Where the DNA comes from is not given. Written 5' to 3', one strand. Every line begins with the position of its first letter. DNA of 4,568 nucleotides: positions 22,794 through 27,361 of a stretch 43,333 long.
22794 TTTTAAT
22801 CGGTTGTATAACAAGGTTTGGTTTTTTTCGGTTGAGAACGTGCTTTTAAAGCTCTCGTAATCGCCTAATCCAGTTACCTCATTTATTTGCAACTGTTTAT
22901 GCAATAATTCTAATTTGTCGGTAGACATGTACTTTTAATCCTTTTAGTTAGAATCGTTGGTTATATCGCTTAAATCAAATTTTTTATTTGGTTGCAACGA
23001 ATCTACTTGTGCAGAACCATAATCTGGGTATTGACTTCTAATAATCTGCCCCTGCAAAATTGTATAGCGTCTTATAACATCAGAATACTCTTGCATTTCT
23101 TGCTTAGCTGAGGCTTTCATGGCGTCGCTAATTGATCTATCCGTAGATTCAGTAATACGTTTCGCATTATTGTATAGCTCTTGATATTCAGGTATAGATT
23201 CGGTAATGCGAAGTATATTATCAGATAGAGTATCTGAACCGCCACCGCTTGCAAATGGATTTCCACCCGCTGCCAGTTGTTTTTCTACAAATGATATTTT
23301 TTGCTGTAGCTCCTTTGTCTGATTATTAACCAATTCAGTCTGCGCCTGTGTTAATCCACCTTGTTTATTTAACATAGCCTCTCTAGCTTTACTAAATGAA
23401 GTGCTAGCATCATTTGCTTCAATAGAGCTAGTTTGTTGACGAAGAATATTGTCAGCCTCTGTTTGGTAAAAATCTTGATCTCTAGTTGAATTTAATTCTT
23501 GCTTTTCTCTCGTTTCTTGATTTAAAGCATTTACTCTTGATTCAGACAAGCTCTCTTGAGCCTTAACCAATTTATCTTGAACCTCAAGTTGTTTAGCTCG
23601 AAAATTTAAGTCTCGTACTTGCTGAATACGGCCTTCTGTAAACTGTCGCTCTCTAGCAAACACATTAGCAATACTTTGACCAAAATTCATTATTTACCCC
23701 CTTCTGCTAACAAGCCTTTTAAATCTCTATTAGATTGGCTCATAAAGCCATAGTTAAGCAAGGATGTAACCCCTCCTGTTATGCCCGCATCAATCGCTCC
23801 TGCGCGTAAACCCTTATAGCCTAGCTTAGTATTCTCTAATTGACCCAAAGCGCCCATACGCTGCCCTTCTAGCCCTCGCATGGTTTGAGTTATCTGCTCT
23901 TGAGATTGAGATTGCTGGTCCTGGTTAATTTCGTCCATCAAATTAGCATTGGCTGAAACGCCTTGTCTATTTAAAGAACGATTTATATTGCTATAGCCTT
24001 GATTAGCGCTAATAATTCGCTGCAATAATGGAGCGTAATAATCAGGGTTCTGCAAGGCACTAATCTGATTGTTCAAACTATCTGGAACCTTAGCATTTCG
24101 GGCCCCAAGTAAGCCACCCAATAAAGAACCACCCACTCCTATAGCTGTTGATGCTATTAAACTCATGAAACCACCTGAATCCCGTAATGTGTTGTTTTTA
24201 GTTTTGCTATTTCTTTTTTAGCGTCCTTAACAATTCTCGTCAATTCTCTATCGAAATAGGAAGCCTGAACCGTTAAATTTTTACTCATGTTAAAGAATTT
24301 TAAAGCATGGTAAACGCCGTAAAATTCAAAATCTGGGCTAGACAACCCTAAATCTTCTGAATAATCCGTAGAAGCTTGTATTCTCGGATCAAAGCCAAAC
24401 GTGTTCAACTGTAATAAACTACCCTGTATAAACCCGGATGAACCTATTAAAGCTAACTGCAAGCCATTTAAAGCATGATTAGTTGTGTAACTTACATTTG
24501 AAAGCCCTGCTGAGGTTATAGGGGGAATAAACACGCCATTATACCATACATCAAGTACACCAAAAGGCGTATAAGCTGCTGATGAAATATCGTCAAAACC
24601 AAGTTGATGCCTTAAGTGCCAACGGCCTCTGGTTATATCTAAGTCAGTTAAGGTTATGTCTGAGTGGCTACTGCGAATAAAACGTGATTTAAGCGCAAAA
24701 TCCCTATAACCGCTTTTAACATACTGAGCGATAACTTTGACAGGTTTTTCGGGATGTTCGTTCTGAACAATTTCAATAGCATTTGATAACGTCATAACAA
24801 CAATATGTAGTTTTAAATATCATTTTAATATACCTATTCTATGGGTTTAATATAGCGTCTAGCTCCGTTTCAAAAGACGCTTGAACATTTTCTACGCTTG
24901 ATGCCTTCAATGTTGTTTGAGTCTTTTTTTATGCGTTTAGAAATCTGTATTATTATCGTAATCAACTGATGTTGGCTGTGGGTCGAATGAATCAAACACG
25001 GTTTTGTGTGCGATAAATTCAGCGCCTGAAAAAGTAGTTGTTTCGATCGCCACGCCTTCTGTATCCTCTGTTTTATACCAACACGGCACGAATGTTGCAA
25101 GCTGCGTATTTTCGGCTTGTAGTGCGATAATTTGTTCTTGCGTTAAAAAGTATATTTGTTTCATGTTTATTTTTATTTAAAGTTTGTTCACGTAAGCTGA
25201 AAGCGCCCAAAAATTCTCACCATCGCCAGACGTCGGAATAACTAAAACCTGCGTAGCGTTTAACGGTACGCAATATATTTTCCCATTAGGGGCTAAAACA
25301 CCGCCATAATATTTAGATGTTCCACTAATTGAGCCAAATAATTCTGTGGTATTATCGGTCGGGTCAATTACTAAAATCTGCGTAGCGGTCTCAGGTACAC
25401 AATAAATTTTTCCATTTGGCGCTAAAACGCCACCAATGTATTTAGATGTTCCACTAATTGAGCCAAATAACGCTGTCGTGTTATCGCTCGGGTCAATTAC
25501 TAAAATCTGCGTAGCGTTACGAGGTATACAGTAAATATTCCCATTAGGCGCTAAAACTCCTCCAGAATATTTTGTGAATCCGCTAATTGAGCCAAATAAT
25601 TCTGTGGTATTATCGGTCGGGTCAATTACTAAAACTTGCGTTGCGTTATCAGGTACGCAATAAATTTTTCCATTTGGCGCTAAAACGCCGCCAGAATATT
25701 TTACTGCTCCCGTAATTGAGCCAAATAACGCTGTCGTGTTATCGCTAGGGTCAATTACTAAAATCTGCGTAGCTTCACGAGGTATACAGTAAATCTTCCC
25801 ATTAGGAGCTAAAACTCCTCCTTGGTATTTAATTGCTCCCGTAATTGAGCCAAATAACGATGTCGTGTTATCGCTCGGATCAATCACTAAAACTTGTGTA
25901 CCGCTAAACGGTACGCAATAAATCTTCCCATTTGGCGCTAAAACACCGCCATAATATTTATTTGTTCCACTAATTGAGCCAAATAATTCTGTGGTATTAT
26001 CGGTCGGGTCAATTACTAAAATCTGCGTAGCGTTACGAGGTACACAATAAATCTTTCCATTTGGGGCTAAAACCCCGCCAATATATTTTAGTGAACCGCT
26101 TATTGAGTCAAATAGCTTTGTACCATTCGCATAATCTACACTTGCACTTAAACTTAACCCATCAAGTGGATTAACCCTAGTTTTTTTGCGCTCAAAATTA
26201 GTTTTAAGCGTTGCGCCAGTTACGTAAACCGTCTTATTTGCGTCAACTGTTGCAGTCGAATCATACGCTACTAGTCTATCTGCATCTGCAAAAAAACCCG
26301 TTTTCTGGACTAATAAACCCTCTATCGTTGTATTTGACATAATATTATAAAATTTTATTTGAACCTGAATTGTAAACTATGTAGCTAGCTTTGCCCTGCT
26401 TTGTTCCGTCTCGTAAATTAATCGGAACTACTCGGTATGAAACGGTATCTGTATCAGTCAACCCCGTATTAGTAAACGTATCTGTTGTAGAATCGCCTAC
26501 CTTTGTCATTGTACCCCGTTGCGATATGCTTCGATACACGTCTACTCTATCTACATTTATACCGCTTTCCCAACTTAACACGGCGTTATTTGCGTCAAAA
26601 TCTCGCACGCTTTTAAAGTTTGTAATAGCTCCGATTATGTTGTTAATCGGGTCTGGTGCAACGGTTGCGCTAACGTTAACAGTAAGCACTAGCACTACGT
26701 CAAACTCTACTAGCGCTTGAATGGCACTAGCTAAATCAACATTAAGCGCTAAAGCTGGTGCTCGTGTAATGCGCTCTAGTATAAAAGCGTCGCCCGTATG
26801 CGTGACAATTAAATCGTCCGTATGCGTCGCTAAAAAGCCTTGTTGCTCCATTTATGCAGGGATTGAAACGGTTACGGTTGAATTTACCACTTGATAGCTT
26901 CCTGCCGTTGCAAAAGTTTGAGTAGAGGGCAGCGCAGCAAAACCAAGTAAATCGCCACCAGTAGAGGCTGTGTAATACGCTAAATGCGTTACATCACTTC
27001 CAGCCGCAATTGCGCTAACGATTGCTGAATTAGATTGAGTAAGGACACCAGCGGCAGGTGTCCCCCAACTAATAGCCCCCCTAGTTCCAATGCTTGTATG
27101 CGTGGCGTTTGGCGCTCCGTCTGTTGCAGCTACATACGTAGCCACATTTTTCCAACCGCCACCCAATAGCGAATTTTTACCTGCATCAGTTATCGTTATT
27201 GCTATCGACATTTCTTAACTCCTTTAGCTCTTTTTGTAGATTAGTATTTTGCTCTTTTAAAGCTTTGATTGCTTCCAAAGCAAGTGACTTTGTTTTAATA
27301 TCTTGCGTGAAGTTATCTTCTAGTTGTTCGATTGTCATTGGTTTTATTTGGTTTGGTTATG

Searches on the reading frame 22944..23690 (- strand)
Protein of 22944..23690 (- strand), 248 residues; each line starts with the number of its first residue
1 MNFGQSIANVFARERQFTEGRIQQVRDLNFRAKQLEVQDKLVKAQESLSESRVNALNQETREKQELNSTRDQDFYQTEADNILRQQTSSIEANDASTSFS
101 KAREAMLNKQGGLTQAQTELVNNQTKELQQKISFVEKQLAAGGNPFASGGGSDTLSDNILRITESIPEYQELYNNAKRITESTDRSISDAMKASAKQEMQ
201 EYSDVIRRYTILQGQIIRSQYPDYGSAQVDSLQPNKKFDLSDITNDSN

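Call 7: search_protein_families(library=phrogs, proteins=[window:22944-23690:-], max_evalue=0.001)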
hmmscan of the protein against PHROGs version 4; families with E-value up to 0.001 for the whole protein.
window:22944-23690:- (248 aa): 0 families

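Call 13: search_protein_families(library=pfam, proteins=[window:22944-23690:-], max_evalue=0.01)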
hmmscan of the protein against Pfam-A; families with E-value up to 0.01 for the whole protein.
window:22944-23690:- (248 aa): 0 families

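Call 109: search_protein_families(library=ncbifam, proteins=[window:22944-23690:-], max_evalue=0.01)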
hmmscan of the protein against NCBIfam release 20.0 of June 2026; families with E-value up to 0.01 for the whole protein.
window:22944-23690:- (248 aa): 0 families

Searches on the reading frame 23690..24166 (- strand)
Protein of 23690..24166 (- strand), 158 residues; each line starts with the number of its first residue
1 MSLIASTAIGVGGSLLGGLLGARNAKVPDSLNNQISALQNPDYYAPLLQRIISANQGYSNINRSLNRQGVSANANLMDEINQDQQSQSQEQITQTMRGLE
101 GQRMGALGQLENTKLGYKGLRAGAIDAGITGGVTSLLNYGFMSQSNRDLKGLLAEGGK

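Call 7: search_protein_families(library=phrogs, proteins=[window:23690-24166:-], max_evalue=0.001)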
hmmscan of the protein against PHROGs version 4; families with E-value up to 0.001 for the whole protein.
window:23690-24166:- (158 aa): 0 families

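Call 13: search_protein_families(library=pfam, proteins=[window:23690-24166:-], max_evalue=0.01)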
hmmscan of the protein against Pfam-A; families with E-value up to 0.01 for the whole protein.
window:23690-24166:- (158 aa): 1 family
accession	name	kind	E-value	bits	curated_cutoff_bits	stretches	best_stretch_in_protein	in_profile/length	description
PF04778.17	LMP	-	0.0049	17.2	26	1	33-99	83-149/158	LMP repeated region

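Call 109: search_protein_families(library=ncbifam, proteins=[window:23690-24166:-], max_evalue=0.01)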
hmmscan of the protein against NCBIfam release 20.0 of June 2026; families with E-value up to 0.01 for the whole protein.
window:23690-24166:- (158 aa): 0 families

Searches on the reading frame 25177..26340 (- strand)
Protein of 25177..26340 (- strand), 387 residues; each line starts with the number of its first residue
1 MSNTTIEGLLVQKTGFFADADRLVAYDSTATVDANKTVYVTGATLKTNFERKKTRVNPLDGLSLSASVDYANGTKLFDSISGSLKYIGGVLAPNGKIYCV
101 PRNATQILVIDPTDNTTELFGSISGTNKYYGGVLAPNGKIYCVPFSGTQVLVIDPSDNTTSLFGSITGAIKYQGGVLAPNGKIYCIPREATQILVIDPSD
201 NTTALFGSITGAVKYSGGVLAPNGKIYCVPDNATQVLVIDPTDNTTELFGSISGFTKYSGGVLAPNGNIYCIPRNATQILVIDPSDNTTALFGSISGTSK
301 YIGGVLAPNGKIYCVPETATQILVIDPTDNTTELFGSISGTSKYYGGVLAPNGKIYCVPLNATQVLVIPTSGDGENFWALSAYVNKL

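Call 7: search_protein_families(library=phrogs, proteins=[window:25177-26340:-], max_evalue=0.001)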
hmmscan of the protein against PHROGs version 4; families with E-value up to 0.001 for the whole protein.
window:25177-26340:- (387 aa): 5 families
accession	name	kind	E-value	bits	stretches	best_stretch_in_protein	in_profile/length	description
phrog_18417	-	unknown function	6.3e-08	34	0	179-202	22-45/110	-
phrog_12615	-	unknown function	2.5e-07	31.2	0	192-301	112-225/290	-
phrog_23157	-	unknown function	3.9e-07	31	0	134-169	26-61/69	-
phrog_38403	-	unknown function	1.6e-05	26.4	0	223-242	10-28/92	-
phrog_23841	-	unknown function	0.00059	20.6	0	312-328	132-148/225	-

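Call 13: search_protein_families(library=pfam, proteins=[window:25177-26340:-], max_evalue=0.01)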
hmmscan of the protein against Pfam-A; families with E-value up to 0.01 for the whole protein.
window:25177-26340:- (387 aa): 5 families
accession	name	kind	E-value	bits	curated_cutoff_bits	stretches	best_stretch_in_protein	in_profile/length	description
PF21959.2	DUF6923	-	2.1e-11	44.5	27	2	229-356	52-189/234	Repeat of unknown function (DUF6923)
PF19019.6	Phlebo_G2_C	-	1.6e-10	41.3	25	0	318-356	100-138/171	Phlebovirus glycoprotein G2 C-terminal domain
PF19109.5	DUF5796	-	1.6e-05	25.4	36.9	0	213-245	31-63/139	Family of unknown function (DUF5796)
PF13632.12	Glyco_trans_2_3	-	0.00077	19.8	27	0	241-283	48-91/198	Glycosyl transferase family group 2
PF04008.19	Adenosine_kin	-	0.0057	16.9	25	0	225-256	101-131/154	Adenosine specific kinase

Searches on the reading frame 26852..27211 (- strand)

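Call 6: search_protein_families(library=phrogs, proteins=[window:26852-27211:-], max_evalue=0.001)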
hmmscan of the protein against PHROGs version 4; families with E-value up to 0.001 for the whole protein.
window:26852-27211:- (119 aa): 1 family
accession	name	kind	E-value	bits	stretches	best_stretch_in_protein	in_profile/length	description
phrog_240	-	head and packaging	1.3e-09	39.3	1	4-113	60-184/200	head protein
